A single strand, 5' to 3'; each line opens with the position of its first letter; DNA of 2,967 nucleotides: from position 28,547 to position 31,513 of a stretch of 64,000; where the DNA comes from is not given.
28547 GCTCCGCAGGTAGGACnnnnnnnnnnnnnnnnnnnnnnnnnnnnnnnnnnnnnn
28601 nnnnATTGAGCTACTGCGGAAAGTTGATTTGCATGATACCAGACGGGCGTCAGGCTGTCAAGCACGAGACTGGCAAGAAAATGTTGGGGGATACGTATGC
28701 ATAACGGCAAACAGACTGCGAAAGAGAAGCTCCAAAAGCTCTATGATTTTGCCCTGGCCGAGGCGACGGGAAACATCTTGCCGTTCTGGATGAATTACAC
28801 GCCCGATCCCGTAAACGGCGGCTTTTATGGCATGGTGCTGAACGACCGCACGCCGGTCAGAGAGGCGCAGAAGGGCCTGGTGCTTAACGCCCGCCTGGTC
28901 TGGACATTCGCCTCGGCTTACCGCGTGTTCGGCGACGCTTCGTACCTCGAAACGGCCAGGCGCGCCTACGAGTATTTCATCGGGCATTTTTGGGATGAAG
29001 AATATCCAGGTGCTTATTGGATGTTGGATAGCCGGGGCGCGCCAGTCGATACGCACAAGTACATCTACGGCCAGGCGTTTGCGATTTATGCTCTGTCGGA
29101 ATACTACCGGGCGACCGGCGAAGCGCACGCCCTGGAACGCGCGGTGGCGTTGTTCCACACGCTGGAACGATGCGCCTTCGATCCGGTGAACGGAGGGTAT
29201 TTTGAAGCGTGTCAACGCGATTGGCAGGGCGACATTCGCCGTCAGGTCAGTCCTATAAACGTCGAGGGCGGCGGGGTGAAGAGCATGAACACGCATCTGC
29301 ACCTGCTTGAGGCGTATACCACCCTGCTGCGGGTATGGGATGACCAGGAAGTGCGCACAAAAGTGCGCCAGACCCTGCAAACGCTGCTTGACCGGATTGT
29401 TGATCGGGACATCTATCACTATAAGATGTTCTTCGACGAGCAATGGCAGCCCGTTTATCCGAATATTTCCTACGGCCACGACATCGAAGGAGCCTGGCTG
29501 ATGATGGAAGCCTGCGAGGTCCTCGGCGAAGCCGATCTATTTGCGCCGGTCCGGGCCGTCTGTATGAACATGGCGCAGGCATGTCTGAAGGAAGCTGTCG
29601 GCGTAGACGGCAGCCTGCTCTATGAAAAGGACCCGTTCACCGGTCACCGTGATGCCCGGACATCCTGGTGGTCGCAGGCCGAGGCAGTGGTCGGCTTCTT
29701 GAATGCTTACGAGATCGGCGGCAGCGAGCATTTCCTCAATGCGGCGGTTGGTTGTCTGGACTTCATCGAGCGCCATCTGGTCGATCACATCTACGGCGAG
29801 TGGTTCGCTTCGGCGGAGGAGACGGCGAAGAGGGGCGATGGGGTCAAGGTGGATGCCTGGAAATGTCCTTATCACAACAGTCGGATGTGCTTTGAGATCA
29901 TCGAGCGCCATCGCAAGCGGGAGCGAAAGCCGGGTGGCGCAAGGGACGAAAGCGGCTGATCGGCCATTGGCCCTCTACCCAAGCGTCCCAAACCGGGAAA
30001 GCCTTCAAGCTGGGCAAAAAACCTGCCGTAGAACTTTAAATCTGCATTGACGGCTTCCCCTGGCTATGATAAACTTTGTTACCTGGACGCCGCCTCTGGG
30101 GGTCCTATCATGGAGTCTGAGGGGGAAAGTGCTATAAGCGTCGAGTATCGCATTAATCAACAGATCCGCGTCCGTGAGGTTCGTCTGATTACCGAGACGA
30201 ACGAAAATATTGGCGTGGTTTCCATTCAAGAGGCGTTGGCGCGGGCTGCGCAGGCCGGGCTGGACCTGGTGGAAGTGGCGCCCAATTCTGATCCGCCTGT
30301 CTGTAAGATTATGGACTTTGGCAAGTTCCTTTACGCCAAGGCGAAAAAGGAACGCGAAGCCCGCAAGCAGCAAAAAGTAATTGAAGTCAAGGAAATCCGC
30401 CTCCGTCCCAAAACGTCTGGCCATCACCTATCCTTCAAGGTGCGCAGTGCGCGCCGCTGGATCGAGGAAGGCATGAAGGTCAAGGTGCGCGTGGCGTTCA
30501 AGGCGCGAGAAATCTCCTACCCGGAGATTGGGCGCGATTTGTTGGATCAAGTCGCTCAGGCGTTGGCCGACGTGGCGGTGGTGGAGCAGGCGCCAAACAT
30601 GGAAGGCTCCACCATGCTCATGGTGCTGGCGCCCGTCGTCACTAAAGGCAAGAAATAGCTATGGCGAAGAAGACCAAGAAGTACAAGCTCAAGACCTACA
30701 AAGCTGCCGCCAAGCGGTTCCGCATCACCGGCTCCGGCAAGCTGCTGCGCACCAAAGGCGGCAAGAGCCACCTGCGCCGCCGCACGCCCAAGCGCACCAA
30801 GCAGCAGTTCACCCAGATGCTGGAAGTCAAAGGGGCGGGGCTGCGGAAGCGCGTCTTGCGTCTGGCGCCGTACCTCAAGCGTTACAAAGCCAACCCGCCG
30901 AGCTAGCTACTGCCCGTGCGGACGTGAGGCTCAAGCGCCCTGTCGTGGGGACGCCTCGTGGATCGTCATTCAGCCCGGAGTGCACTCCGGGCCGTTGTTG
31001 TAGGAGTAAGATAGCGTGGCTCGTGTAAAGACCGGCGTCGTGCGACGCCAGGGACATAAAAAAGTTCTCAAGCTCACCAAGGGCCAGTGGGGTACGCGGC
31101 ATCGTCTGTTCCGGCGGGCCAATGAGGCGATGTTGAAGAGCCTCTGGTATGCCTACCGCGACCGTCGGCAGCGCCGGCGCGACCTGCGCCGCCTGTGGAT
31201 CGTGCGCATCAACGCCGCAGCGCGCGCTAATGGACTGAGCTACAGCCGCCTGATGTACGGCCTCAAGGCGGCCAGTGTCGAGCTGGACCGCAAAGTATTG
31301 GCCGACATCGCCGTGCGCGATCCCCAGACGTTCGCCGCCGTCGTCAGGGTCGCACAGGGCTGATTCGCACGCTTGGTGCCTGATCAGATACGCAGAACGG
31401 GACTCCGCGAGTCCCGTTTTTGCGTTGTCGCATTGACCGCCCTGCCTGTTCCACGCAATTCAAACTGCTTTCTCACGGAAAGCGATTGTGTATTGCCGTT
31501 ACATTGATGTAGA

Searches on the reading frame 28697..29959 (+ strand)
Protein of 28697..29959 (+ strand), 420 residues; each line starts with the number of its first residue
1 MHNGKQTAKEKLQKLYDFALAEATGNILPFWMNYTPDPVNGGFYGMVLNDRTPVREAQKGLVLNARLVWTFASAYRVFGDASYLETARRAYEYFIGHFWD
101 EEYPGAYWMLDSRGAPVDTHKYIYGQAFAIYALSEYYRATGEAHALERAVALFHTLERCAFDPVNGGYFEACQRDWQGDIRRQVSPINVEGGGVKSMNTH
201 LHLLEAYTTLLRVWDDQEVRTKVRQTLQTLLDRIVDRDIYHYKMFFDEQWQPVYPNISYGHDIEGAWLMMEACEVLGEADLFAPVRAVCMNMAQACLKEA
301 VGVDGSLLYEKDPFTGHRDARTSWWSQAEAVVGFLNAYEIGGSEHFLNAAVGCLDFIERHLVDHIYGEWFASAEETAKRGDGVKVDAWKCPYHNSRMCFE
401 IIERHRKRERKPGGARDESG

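Call 50: search_protein_families(library=pfam, proteins=[window:28697-29959:+])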
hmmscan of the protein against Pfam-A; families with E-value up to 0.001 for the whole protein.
window:28697-29959:+ (420 aa): 2 families
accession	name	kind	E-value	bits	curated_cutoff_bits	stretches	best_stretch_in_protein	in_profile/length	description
PF07221.17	GlcNAc_2-epim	-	6.6e-36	124.7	23.4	1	42-378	1-329/347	N-acylglucosamine 2-epimerase (GlcNAc 2-epimerase)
PF06662.19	C5-epim_C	-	1.2e-06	28.6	23.3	0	66-95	33-62/188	D-glucuronyl C5-epimerase C-terminus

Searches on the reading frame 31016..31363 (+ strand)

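Call 50: search_protein_families(library=pfam, proteins=[window:31016-31363:+])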
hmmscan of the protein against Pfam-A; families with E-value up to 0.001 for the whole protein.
window:31016-31363:+ (115 aa): 1 family
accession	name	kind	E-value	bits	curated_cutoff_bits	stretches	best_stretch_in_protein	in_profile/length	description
PF00453.23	Ribosomal_L20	-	1.2e-43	148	30.8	1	3-108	1-106/107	Ribosomal protein L20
